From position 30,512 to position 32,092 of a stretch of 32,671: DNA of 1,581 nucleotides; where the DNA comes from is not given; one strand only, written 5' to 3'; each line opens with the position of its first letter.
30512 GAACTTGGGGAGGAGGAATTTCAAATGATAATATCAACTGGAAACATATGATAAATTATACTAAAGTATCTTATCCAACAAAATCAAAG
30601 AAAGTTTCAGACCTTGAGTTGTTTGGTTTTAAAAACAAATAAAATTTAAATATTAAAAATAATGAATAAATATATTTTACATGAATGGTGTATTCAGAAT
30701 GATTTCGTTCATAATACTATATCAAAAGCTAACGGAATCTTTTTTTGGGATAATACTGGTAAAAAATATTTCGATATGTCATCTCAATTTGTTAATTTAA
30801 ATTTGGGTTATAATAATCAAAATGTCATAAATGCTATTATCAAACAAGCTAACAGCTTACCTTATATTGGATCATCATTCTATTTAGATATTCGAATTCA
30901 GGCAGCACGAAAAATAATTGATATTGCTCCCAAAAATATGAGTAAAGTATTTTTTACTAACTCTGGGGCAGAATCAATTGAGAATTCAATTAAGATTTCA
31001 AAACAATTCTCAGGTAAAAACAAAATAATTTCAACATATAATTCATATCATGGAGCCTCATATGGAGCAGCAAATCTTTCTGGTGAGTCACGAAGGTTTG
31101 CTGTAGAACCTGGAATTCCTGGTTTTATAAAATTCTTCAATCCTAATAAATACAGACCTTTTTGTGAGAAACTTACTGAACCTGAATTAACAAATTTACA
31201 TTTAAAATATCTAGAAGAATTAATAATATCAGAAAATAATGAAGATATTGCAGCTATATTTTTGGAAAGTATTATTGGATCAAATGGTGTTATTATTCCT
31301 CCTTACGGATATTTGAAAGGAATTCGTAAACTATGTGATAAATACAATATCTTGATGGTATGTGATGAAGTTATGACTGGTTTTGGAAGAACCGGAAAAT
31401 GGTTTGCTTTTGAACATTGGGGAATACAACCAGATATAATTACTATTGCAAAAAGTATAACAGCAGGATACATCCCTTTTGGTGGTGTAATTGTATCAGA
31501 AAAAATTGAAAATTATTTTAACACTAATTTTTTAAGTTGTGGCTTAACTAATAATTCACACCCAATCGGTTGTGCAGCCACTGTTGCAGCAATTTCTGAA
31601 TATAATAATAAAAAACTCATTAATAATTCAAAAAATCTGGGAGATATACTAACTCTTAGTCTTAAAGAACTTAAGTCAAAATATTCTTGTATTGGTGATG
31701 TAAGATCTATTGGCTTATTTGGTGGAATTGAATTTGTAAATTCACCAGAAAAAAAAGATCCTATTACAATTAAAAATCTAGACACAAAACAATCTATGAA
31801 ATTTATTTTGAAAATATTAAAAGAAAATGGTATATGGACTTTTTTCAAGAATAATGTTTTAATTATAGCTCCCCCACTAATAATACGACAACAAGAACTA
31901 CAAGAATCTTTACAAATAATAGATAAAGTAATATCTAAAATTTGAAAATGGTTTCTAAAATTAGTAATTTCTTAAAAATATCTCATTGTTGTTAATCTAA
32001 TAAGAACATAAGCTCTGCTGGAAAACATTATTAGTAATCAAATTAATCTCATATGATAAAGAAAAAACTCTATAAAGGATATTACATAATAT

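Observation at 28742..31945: Compact AT-rich operon: atypical GNAT-like protein + SucD-like acylating aldehyde dehydrogenase + omega-aminotransferase, not matching a canonical pathway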

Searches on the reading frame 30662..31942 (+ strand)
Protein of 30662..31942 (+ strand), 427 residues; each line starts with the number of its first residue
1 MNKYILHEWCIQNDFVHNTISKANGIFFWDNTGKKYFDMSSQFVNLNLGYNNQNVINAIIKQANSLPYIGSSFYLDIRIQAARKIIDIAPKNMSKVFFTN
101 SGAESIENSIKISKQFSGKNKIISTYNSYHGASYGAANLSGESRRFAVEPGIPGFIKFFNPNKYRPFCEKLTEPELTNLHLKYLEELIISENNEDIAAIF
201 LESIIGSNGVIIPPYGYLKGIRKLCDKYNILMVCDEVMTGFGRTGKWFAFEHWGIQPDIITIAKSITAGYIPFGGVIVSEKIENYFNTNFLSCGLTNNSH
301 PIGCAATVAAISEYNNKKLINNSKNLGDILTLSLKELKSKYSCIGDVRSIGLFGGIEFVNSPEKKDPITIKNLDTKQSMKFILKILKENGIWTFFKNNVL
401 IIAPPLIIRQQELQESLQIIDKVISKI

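Call 3: search_protein_families(library=pfam, proteins=[window:30662-31942:+], max_evalue=0.1)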
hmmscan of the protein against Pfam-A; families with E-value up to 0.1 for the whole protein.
window:30662-31942:+ (427 aa): 3 families
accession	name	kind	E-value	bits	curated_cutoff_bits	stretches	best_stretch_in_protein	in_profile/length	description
PF00202.27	Aminotran_3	-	8.8e-92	308.3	30.5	1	17-424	10-403/403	Aminotransferase class-III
PF18054.6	CEL_III_C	-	0.011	16.4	27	1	225-346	11-131/154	CEL-III C-terminal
PF01212.27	Beta_elim_lyase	-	0.037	13.8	27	1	171-235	101-168/288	Beta-eliminating lyase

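Call 4: search_protein_families(library=ncbifam, proteins=[window:30662-31942:+], max_evalue=0.1)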
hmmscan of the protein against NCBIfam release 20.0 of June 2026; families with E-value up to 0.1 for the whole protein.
window:30662-31942:+ (427 aa): 70 families (the best 25 are shown)
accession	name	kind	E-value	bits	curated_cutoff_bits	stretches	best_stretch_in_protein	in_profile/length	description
NF004718.0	PRK06062.1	subfamily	1e-141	472.6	472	1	3-425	25-447/454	hypothetical protein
NF004426.0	PRK05769.1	equivalog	1.6e-97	327.1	552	1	20-426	40-439/441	acetyl ornithine aminotransferase family protein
NF005683.0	PRK07481.1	subfamily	1.5e-91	307.6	575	1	19-425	31-448/453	hypothetical protein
NF005102.0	PRK06541.1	equivalog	9.1e-91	304.7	574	1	17-426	35-455/460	aspartate aminotransferase family protein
NF049939.1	HyAminethphonNHLyPbfA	equivalog_domain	3.8e-89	299.2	525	1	17-426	44-441/442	(R)-1-hydroxy-2-aminoethylphosphonate ammonia-lyase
NF006228.0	PRK08360.1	equivalog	1.3e-88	297.6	608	1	19-426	26-426/443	aspartate aminotransferase family protein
NF005993.0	PRK08117.1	subfamily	1.6e-87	293.9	574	1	17-426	26-429/433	aspartate aminotransferase family protein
NF005812.0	PRK07678.1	subfamily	6.6e-85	285.4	488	1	3-426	16-449/451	aminotransferase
NF004755.0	PRK06082.1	equivalog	9.9e-85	284.7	467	1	18-427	56-452/459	aspartate aminotransferase family protein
NF005682.0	PRK07480.1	subfamily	2.7e-84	283.5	510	1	19-425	38-450/459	aminotransferase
NF005375.0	PRK06917.1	equivalog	2.9e-84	283.4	535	1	18-426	16-438/448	aspartate aminotransferase family protein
NF004767.0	PRK06105.1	subfamily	3.6e-84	282.9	517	1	19-425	33-448/460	aminotransferase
NF005447.0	PRK07036.1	equivalog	2.6e-81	273.7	618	1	17-426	36-454/468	aminotransferase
NF005685.0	PRK07483.1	equivalog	1.4e-76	258.1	485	1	18-424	14-435/444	aspartate aminotransferase family protein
NF005684.0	PRK07482.1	subfamily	3e-76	256.8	687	1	18-426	34-454/464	hypothetical protein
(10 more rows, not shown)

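Call 11: search_solved_structures(query=window:30662-31942:+, max_evalue=1e-40)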
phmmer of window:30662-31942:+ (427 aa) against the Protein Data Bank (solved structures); distinct sequences matched with E-value up to 1e-40: 98 (the best 60 are shown).
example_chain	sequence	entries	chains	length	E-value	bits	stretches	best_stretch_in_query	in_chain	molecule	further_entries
6jix_B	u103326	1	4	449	4.4e-110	371.7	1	3-425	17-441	taurine:2-oxoglutarate aminotransferase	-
6fyq_A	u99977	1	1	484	1.1e-68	235.4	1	20-426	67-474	amine transaminase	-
7vno_A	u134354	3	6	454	2.8e-64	220.8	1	19-425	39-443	454aa long hypothetical 4-aminobutyrate aminotransferase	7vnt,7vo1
6s54_A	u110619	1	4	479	2.1e-63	218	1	20-423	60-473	Aspartate aminotransferase family protein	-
7b4j_A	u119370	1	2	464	7.2e-61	209.6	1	19-414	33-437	Aspartate aminotransferase family protein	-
9j4z_A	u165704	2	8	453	7.4e-61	209.6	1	19-419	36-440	Polyamine:pyruvate transaminase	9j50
3n5m_A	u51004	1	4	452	8.3e-61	209.4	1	21-414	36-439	Adenosylmethionine-8-amino-7-oxononanoate aminotransferase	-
6hx9_B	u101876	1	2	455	2e-60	208.2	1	19-419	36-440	Aspartate aminotransferase family protein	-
3fcr_A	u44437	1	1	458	4.9e-60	206.9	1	16-415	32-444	putative aminotransferase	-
6tb1_A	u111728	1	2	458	5.8e-60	206.6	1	19-414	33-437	Aspartate aminotransferase family protein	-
7b4i_AAA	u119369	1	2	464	6.2e-60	206.5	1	19-414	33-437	Aspartate aminotransferase family protein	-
6g4b_A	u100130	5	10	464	8.1e-60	206.2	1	19-414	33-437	Aspartate aminotransferase family protein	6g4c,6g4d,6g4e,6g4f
9wrf_A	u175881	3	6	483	8.3e-60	206.1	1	19-424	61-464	Broad substrate specificity amino-acid racemase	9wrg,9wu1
6tb0_A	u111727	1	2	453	8.7e-60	206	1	19-414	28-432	Aspartate aminotransferase family protein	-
5ti8_A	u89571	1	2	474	1.8e-59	205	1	18-423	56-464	Aminotransferase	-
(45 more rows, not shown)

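Call 16: find_homologous_proteins(query=window:30662-31942:+, max_evalue=1e-30)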
Query window:30662-31942:+ (427 aa): 5666 proteins with E <= 1e-30 among 8000 candidates; the best 120 are listed.
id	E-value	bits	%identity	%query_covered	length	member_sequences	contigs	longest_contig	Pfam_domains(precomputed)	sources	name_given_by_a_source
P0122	9.7e-285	962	100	100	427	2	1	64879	PF00202.28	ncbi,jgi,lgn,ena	-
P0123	2.3e-158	546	55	99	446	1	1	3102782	PF00202.28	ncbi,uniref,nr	ncbi:Taurine--pyruvate aminotransferase [Koleobacter methoxysyntrophicus]|uniref:Taurine--pyruvate a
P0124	5.1e-158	545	55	99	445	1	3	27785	PF00202.28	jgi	-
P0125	2.5e-157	542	56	99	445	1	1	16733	PF00202.28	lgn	-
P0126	1.1e-156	540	56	99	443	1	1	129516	PF00202.28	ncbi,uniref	ncbi:aminotransferase class III-fold pyridoxal phosphate-dependent enzyme [Clostridium sp. Cult2]|un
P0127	1.1e-156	540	56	99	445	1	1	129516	PF00202.28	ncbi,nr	ncbi:aspartate aminotransferase family protein [Clostridium sp. Cult2]|nr:aspartate aminotransferase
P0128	3.7e-156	538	56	99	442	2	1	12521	PF00202.28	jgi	-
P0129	1.1e-155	537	54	99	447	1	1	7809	PF00202.28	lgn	-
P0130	1.2e-155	537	55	99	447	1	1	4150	PF00202.28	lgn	-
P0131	1.2e-155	537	54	99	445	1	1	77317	PF00202.28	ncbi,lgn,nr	ncbi:MAG: aminotransferase class III-fold pyridoxal phosphate-dependent enzyme [Firmicutes bacterium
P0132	2.2e-155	536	54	99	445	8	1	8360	PF00202.28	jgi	jgi:taurine--2-oxoglutarate transaminase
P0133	3.2e-155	535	56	99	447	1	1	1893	PF00202.28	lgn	-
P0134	4.0e-155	535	57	99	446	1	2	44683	PF00202.28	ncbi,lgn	-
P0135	1.6e-154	533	55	99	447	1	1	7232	PF00202.28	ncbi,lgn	-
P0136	1.8e-154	533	53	99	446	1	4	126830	PF00202.28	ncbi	-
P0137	2.3e-154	532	54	99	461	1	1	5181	PF00202.28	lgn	-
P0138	2.5e-154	532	54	99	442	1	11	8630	PF00202.28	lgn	-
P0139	2.5e-154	532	54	99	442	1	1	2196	PF00202.28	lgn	-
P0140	3.4e-154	532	54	99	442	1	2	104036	PF00202.28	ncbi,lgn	-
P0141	4.7e-154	531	55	99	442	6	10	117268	PF00202.28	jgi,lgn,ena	jgi:taurine--2-oxoglutarate transaminase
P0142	1.0e-153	530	54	99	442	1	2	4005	PF00202.28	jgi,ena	-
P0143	1.3e-153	530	54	100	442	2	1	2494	PF00202.28,PF01212.28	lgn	-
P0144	2.8e-153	529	54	99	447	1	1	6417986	PF00202.28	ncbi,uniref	ncbi:aminotransferase class III-fold pyridoxal phosphate-dependent enzyme [Wukongibacter sp. M2B1]|u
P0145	3.5e-153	529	53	99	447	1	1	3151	PF00202.28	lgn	-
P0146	5.1e-153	528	54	99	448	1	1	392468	PF00202.28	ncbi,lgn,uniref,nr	ncbi:taurine---2-oxoglutarate transaminase [Natronincola peptidivorans]|uniref:Taurine---2-oxoglutar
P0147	6.5e-153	528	54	99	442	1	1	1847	PF00202.28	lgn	-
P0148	6.6e-153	528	54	99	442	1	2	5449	PF00202.28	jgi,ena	-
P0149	6.6e-153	528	54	99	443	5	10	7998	PF00202.28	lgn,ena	-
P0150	1.1e-152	527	53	99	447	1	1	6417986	PF00202.28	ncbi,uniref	ncbi:aminotransferase class III-fold pyridoxal phosphate-dependent enzyme [Wukongibacter sp. M2B1]|u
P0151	1.2e-152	527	54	99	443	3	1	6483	PF00202.28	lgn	-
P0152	1.2e-152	527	54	99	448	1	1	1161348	PF00202.28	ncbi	-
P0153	1.2e-152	527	54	99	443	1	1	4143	PF00202.28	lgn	-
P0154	1.3e-152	527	54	99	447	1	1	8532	PF00202.28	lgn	-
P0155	1.3e-152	527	54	99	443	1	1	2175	PF00202.28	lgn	-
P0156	1.7e-152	526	54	99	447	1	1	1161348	PF00202.28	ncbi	-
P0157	1.8e-152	526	53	100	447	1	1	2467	PF00202.28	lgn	-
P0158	1.8e-152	526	54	99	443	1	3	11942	PF00202.28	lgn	-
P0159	1.9e-152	526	54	99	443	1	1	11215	PF00202.28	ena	-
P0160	2.1e-152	526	53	99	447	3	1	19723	PF00202.28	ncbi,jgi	-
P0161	2.2e-152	526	53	99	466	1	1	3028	PF00202.28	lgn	-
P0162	2.4e-152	526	54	99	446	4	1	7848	PF00202.28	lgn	-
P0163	2.5e-152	526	53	99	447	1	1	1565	PF00202.28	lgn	-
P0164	2.6e-152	526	54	99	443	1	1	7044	PF00202.28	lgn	-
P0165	2.6e-152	526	54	99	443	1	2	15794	PF00202.28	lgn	-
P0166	2.6e-152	526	53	100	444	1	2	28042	PF00202.28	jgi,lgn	jgi:taurine--2-oxoglutarate transaminase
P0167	2.9e-152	526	55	99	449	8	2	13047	PF00202.28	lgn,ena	-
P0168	3.1e-152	525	54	99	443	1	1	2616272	PF00202.28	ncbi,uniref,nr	ncbi:aminotransferase class III-fold pyridoxal phosphate-dependent enzyme [Clostridium sp. Cult1]|un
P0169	3.3e-152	525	53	99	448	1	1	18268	PF00202.28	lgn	-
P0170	3.8e-152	525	55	99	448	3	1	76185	PF00202.28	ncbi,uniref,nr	ncbi:taurine---2-oxoglutarate transaminase [Anaerovirgula multivorans]|uniref:Taurine---2-oxoglutara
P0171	4.2e-152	525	53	99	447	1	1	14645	PF00202.28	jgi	-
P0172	4.2e-152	525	54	99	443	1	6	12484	PF00202.28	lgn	-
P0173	4.3e-152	525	53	100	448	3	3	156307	PF00202.28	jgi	jgi:taurine--2-oxoglutarate transaminase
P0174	5.3e-152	525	53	99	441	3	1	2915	PF00202.28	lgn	-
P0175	7.5e-152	524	55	99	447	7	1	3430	PF00202.28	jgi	jgi:taurine---2-oxoglutarate transaminase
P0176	1.1e-151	524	53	99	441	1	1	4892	PF00202.28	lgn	-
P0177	1.3e-151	523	53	100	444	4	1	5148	PF00202.28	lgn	-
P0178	1.5e-151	523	54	99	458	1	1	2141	PF00202.28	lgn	-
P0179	1.6e-151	523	54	99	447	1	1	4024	PF00202.28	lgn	-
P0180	1.7e-151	523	52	100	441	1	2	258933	PF00202.28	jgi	jgi:taurine---2-oxoglutarate transaminase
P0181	1.9e-151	523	52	99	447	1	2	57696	PF00202.28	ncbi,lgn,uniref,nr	ncbi:taurine---2-oxoglutarate transaminase [Orenia metallireducens]|uniref:Taurine---2-oxoglutarate 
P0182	2.3e-151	523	54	99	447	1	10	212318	PF00202.28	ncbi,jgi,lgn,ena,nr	ncbi:MAG: hypothetical protein APF77_10205 [Clostridia bacterium BRH_c25]|nr:MAG: hypothetical prote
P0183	2.9e-151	522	54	99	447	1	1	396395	PF00202.28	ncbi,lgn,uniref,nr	ncbi:aminotransferase class III-fold pyridoxal phosphate-dependent enzyme [Orenia marismortui]|unire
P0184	3.9e-151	522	54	100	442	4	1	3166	PF00202.28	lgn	-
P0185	4.6e-151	522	53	99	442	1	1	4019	PF00202.28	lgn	-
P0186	4.6e-151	522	53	99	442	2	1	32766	PF00202.28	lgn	-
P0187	6.1e-151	521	54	99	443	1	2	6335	PF00202.28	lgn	-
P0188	7.6e-151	521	52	100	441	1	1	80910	PF00202.28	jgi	jgi:taurine---2-oxoglutarate transaminase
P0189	1.1e-150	520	53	99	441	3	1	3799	PF00202.28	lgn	-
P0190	1.3e-150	520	52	99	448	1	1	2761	PF00202.28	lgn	-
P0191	1.6e-150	520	54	99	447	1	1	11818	PF00202.28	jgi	-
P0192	1.9e-150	520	53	99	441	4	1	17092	PF00202.28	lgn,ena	-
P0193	2.0e-150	520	54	100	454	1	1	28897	PF00202.28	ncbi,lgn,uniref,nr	ncbi:aminotransferase class III-fold pyridoxal phosphate-dependent enzyme [Clostridium tyrobutyricum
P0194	3.9e-150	519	53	99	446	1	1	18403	PF00202.28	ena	-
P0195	3.9e-150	519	54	99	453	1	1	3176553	PF00202.28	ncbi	ncbi:aminotransferase class III-fold pyridoxal phosphate-dependent enzyme [Clostridium sp. LBM24168]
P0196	4.3e-150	518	53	100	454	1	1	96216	PF00202.28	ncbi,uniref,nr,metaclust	ncbi:aminotransferase class III-fold pyridoxal phosphate-dependent enzyme [Clostridium tyrobutyricum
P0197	5.1e-150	518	53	100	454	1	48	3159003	PF00202.28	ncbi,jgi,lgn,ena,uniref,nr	ncbi:aminotransferase class III-fold pyridoxal phosphate-dependent enzyme [Clostridium tyrobutyricum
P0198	7.7e-150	518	54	99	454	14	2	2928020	PF00202.28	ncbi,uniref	ncbi:aminotransferase class III-fold pyridoxal phosphate-dependent enzyme [Thermoanaerobacterium the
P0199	7.9e-150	518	53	100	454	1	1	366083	PF00202.28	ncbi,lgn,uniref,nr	ncbi:aminotransferase class III-fold pyridoxal phosphate-dependent enzyme [Clostridium tyrobutyricum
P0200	9.1e-150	517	53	99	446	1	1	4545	PF00202.28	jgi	jgi:taurine--2-oxoglutarate transaminase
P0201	1.2e-149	517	54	99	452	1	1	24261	PF00202.28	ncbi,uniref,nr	ncbi:aminotransferase class III-fold pyridoxal phosphate-dependent enzyme [Clostridium sp. DJ247]|un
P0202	1.2e-149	517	53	99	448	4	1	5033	PF00202.28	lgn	-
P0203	1.4e-149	517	53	100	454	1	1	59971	PF00202.28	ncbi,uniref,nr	ncbi:aminotransferase class III-fold pyridoxal phosphate-dependent enzyme [Clostridium tyrobutyricum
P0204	1.5e-149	517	52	100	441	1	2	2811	PF00202.28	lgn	-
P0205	1.8e-149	516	54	100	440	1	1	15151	PF00202.28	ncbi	-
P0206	1.8e-149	516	53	100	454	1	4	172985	PF00202.28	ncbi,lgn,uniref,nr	ncbi:aminotransferase class III-fold pyridoxal phosphate-dependent enzyme [Clostridium tyrobutyricum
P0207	1.9e-149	516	53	100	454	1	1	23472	PF00202.28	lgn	-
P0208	2.2e-149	516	53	99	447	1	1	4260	PF00202.28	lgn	-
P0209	2.2e-149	516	53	99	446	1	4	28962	PF00202.28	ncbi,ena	-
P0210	2.3e-149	516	54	99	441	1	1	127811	PF00202.28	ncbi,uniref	ncbi:aminotransferase class III-fold pyridoxal phosphate-dependent enzyme [Anoxynatronum sibiricum]|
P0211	2.4e-149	516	54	100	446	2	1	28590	PF00202.28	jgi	-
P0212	3.5e-149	515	53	100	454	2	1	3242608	PF00202.28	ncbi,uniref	ncbi:aminotransferase class III-fold pyridoxal phosphate-dependent enzyme [Clostridium tyrobutyricum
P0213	3.5e-149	515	53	100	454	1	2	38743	PF00202.28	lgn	-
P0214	3.9e-149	515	54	99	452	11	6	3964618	PF00202.28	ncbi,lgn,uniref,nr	ncbi:aminotransferase class III-fold pyridoxal phosphate-dependent enzyme [Clostridium kluyveri]|uni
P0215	4.3e-149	515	52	100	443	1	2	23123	PF00202.28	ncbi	-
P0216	6.0e-149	515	52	100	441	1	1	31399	PF00202.28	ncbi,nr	ncbi:MAG: aminotransferase class III-fold pyridoxal phosphate-dependent enzyme [Bacillota bacterium]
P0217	6.6e-149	515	53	100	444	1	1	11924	PF00202.28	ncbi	ncbi:MAG: aminotransferase class III-fold pyridoxal phosphate-dependent enzyme [Ruminiclostridium sp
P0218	8.2e-149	514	53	99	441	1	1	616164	PF00202.28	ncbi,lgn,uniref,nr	ncbi:aminotransferase class III-fold pyridoxal phosphate-dependent enzyme [Anoxynatronum buryatiense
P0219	9.9e-149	514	51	100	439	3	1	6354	PF00202.28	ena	-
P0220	1.0e-148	514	51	99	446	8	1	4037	PF00202.28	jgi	-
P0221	1.1e-148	514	52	100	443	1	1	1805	PF00202.28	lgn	-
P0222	1.3e-148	514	53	100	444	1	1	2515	PF00202.28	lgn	-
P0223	1.4e-148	513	51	99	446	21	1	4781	PF00202.28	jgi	-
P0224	1.5e-148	513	54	99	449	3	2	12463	PF00202.28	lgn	-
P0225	2.2e-148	513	51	100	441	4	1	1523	PF00202.28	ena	-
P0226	2.3e-148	513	53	100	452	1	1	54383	PF00202.28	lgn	-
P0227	2.5e-148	513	52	99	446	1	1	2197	PF00202.28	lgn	-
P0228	2.5e-148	513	51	100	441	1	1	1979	PF00202.28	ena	-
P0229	2.8e-148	512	54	99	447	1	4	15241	PF00202.28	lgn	-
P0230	2.8e-148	512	54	99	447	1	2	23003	PF00202.28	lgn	-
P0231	2.8e-148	512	53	100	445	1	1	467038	PF00202.28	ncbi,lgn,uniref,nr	ncbi:taurine--2-oxoglutarate transaminase [Natranaerovirga pectinivora]|uniref:Taurine--2-oxoglutara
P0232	3.1e-148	512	52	99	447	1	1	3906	PF00202.28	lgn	-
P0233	4.6e-148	512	53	100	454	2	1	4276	PF00202.28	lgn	-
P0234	5.4e-148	512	51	99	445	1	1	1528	PF00202.28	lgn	-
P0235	5.5e-148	511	53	99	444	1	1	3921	PF00202.28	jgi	-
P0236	6.1e-148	511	53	99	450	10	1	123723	PF00202.28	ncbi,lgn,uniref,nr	ncbi:taurine---2-oxoglutarate transaminase [Clostridium acidisoli DSM 12555]|uniref:Taurine---2-oxog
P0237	6.1e-148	511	52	99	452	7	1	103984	PF00202.28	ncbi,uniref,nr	ncbi:aminotransferase class III-fold pyridoxal phosphate-dependent enzyme [Clostridium sp. PL3]|unir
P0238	6.3e-148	511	50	100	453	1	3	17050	PF00202.28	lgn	-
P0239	6.4e-148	511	52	99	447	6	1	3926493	PF00202.28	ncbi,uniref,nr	ncbi:aminotransferase class III-fold pyridoxal phosphate-dependent enzyme [Iocasia frigidifontis]|un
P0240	6.8e-148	511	53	99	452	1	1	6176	PF00202.28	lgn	-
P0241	8.2e-148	511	52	99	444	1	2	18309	PF00202.28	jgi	jgi:taurine--2-oxoglutarate transaminase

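Call 45: search_solved_structures(query=window:30662-31942:+, max_evalue=1e-100, show_alignments=1)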
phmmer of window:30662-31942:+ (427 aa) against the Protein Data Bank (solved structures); distinct sequences matched with E-value up to 1e-100: 1.
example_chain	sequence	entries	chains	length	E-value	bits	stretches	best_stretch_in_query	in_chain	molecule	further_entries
6jix_B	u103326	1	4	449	4.4e-110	371.7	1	3-425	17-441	taurine:2-oxoglutarate aminotransferase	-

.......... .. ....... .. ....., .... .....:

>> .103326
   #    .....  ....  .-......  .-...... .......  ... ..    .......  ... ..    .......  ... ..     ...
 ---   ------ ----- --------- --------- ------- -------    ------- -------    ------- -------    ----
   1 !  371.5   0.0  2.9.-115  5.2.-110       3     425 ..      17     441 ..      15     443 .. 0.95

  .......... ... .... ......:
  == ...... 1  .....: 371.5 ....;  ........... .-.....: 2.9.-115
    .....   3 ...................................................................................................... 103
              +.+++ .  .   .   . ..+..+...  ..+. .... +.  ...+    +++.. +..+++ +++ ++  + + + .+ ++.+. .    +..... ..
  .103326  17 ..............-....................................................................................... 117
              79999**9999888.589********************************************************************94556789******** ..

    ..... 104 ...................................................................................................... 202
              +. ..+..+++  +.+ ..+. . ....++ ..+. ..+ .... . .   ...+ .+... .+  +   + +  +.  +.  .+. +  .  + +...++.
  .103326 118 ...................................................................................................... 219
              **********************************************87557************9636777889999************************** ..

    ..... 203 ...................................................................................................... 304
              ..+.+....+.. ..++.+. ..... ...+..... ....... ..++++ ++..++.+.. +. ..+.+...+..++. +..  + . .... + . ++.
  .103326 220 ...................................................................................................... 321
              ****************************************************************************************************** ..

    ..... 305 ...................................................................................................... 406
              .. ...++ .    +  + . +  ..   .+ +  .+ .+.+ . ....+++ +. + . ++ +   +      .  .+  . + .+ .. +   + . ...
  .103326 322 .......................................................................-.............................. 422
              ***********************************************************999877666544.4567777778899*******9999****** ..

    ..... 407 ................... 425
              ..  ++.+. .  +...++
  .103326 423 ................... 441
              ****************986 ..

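Call 49: find_encoding_contigs(protein=P0123, flank=9000, max_places=1)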
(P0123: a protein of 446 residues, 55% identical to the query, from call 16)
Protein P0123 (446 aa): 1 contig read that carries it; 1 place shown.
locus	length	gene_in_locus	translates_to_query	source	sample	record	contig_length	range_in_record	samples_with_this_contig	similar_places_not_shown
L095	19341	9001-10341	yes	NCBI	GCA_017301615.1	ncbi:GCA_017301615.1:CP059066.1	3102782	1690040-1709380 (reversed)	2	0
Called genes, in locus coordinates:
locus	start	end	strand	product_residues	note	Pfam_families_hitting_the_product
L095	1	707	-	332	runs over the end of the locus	PF03576:Peptidase_S58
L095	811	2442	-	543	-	PF03169:OPT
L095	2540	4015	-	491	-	PF00474:SSF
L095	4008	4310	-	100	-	PF06196:DUF997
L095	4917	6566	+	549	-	PF00989:PAS (weak), PF08448:PAS_4 (weak), PF13426:PAS_9, PF00158:Sigma54_activat, PF14532:Sigma54_activ_2, PF07724:AAA_2 (weak), PF25601:AAA_lid_14, PF18024:HTH_50, +2 more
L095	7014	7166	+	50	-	-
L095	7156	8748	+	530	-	PF00474:SSF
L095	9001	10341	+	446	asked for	PF00202:Aminotran_3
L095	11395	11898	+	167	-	PF13237:Fer4_10 (weak), PF13247:Fer4_11, PF12838:Fer4_7 (weak), PF13187:Fer4_9 (weak), PF00037:Fer4, PF13237:Fer4_10, PF14697:Fer4_21, PF12838:Fer4_7, +7 more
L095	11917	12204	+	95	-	PF02597:ThiS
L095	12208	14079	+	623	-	PF02730:AFOR_N, PF01314:AFOR_C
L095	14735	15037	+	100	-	-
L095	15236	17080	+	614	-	PF02730:AFOR_N, PF01314:AFOR_C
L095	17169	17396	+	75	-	PF14451:Ub-Mut7C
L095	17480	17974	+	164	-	-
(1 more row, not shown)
